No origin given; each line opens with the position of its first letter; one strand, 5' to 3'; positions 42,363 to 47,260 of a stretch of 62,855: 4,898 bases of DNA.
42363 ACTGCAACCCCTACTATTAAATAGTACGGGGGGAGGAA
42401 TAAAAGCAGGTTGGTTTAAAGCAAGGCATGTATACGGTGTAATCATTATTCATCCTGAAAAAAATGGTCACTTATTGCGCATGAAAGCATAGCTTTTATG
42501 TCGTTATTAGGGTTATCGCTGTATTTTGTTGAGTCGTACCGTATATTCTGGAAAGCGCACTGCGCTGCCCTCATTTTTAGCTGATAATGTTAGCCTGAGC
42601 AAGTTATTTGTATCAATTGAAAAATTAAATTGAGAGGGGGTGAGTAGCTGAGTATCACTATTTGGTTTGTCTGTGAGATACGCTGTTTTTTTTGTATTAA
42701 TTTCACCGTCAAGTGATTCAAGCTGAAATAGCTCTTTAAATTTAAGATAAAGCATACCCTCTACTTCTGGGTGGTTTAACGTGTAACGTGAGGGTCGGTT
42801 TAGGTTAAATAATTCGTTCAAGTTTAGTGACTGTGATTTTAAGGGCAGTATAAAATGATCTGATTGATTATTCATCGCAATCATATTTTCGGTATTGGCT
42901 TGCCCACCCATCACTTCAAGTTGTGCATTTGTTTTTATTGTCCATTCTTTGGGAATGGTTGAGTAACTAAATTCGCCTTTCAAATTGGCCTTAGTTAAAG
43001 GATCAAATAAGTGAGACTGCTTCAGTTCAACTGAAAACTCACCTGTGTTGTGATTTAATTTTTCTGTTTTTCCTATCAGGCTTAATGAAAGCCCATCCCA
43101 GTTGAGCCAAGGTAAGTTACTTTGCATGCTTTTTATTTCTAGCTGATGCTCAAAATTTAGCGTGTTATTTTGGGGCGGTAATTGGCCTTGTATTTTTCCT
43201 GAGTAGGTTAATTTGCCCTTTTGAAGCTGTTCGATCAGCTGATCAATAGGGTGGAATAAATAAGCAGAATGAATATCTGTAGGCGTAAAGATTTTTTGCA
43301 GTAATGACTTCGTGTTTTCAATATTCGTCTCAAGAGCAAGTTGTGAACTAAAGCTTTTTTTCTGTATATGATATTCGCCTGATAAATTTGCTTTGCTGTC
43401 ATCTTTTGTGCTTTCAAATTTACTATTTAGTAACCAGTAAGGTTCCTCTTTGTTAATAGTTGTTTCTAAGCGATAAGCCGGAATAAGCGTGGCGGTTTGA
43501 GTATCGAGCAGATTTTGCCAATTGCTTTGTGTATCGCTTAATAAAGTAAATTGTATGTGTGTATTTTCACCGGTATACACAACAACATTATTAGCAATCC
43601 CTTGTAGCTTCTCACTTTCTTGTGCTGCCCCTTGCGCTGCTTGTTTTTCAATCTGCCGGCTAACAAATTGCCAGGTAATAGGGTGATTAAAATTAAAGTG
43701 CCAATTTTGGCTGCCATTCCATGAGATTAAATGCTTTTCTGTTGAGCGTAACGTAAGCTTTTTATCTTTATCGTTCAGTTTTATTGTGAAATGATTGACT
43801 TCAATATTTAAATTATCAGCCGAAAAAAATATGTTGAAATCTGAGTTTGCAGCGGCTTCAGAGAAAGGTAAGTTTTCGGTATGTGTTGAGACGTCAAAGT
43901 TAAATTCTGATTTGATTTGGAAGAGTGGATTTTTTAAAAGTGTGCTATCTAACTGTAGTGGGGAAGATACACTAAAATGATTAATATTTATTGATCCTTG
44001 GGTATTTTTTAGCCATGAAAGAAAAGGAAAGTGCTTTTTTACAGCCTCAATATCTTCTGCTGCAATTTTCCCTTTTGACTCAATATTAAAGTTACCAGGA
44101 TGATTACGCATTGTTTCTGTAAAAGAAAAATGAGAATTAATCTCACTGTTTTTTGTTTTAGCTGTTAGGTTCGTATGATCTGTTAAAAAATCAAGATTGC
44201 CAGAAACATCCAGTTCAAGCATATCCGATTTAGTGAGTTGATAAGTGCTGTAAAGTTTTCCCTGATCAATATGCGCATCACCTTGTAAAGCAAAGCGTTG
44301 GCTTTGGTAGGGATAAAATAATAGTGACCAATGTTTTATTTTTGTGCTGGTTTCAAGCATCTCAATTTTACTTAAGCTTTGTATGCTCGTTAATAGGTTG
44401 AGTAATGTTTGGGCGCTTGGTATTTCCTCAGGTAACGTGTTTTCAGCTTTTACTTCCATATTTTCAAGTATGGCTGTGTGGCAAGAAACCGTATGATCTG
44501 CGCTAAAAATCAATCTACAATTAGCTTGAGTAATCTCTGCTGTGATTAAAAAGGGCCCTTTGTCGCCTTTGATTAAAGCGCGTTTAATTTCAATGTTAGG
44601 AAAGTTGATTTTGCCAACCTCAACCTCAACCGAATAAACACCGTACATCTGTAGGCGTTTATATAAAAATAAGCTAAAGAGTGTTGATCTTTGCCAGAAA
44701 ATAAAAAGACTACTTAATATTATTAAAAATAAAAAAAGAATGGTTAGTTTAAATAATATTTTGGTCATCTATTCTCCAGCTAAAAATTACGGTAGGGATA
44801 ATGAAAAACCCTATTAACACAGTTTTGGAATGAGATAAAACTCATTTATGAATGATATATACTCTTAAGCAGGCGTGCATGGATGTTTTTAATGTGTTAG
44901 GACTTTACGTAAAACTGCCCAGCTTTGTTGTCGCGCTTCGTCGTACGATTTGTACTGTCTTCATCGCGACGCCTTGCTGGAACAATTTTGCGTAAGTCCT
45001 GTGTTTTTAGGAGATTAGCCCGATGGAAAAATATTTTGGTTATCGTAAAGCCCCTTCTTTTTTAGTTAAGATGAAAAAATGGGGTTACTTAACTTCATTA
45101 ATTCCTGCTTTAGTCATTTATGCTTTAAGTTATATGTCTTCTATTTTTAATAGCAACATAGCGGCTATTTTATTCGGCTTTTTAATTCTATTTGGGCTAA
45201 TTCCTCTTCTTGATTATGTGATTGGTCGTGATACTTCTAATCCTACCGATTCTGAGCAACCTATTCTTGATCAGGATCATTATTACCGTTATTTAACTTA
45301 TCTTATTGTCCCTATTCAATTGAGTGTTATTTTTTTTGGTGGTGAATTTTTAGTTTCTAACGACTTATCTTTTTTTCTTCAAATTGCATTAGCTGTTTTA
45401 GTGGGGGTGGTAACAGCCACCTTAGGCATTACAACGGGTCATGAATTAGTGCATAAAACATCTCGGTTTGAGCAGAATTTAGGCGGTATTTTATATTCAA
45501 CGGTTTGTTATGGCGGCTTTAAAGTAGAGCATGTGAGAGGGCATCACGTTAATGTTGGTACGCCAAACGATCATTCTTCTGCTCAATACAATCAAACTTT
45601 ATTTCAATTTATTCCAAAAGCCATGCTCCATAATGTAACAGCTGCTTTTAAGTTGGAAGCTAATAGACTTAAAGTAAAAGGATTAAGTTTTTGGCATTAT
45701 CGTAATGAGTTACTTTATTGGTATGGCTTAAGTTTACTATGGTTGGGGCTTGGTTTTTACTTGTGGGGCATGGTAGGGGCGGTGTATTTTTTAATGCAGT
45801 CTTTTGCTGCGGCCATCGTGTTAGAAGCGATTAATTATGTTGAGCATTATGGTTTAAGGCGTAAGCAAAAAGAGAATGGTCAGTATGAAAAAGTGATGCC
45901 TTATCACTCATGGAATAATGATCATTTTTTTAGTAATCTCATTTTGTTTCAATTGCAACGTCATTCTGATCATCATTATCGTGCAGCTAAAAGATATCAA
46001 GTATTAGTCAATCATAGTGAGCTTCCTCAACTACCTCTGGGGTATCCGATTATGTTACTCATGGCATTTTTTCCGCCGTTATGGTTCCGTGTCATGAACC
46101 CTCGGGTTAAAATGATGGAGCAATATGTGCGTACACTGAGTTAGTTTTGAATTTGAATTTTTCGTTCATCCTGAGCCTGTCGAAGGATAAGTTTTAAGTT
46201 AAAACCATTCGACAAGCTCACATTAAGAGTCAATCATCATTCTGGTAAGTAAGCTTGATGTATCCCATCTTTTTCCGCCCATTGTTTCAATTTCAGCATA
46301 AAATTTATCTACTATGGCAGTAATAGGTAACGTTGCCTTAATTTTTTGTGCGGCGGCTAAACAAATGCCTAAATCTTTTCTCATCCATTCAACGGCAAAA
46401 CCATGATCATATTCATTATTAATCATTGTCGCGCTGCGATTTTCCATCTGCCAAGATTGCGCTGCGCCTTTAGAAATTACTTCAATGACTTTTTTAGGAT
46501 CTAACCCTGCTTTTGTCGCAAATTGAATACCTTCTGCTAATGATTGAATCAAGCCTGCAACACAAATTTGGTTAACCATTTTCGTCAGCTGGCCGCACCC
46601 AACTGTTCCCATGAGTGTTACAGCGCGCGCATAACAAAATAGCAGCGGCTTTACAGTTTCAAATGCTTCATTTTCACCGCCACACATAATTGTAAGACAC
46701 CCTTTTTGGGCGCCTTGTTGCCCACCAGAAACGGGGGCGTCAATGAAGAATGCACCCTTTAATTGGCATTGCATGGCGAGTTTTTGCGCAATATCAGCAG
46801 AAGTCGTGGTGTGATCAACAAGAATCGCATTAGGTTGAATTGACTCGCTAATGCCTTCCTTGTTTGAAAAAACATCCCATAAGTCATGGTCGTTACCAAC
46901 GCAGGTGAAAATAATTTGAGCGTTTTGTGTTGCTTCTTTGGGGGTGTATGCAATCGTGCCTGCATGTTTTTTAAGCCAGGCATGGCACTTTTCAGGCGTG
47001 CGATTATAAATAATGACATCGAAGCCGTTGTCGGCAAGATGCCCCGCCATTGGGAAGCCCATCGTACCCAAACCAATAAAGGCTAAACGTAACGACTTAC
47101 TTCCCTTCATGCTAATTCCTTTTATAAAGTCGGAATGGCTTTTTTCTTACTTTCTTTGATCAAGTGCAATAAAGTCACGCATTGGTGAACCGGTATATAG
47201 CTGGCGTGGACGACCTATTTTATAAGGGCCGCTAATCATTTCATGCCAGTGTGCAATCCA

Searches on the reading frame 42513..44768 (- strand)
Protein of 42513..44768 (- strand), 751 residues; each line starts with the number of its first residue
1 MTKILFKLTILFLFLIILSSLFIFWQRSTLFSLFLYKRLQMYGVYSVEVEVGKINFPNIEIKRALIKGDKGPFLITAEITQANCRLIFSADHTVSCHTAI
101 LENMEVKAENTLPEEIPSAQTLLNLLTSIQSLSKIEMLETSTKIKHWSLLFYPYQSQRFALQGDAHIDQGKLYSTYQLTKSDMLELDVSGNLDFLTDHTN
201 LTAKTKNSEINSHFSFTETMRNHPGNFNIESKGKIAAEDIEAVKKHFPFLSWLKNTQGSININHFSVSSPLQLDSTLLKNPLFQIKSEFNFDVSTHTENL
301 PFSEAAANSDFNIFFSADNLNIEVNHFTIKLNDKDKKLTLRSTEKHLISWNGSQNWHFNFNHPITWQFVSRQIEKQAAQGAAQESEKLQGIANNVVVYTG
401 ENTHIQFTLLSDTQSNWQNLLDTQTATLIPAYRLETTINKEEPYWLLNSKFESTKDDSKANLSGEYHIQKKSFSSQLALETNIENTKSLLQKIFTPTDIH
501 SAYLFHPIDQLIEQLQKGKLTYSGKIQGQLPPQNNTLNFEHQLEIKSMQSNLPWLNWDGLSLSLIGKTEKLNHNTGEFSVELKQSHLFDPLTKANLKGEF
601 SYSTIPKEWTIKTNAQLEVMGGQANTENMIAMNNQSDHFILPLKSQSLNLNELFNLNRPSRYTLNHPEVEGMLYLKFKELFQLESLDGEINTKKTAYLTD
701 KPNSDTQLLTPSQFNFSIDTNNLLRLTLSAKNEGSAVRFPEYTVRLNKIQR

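Call 14: search_protein_families(library=pfam, proteins=[window:42513-44768:-], max_evalue=0.00001)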
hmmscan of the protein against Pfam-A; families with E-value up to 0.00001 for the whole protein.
window:42513-44768:- (751 aa): 0 families

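Call 58: search_solved_structures(query=window:42513-44768:-, max_evalue=0.01)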
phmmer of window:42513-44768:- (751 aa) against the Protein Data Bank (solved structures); distinct sequences matched with E-value up to 0.01: 0.

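Call 92: search_protein_families(library=ncbifam, proteins=[window:42513-44768:-], max_evalue=0.001)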
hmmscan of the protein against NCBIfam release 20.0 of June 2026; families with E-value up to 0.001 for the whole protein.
window:42513-44768:- (751 aa): 0 families

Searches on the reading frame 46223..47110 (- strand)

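Call 56: search_protein_families(library=pfam, proteins=[window:46223-47110:-], max_evalue=0.01)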
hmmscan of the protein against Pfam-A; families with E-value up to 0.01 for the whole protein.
window:46223-47110:- (295 aa): 10 families
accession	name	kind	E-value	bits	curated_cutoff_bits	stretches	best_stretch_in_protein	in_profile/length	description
PF03446.21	NAD_binding_2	-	3.5e-50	170.6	21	1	9-168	2-161/161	NAD binding domain of 6-phosphogluconate dehydrogenase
PF14833.11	NAD_binding_11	-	2.2e-33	115.6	30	1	171-288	1-119/122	NAD-binding of NADP-dependent 3-hydroxyisobutyrate dehydrogenase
PF03807.23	F420_oxidored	-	3.5e-09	37.6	21.6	1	8-72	1-68/94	NADP oxidoreductase coenzyme F420-dependent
PF01488.26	Shikimate_DH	-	5.7e-07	30.1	24.3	1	5-99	11-110/138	Shikimate / quinate 5-dehydrogenase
PF07991.19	KARI_N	-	2.3e-05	24.5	20.6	1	7-82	5-78/165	Acetohydroxy acid isomeroreductase, NADPH-binding domain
PF02737.24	3HCDH_N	-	0.00046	20.6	22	1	9-77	2-73/180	3-hydroxyacyl-CoA dehydrogenase, NAD binding domain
PF03721.20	UDPG_MGDP_dh_N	-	0.001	19.1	27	0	8-48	2-42/187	UDP-glucose/GDP-mannose dehydrogenase family, NAD binding domain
PF02826.25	2-Hacid_dh_C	-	0.0013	18.6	25.1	1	7-76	37-104/178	D-isomer specific 2-hydroxyacid dehydrogenase, NAD binding domain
PF02153.23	PDH_N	-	0.0042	17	26.5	1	22-136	2-114/154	Prephenate dehydrogenase, nucleotide-binding domain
PF02558.23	ApbA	-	0.0095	16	22.2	0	10-59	2-49/150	Ketopantoate reductase PanE/ApbA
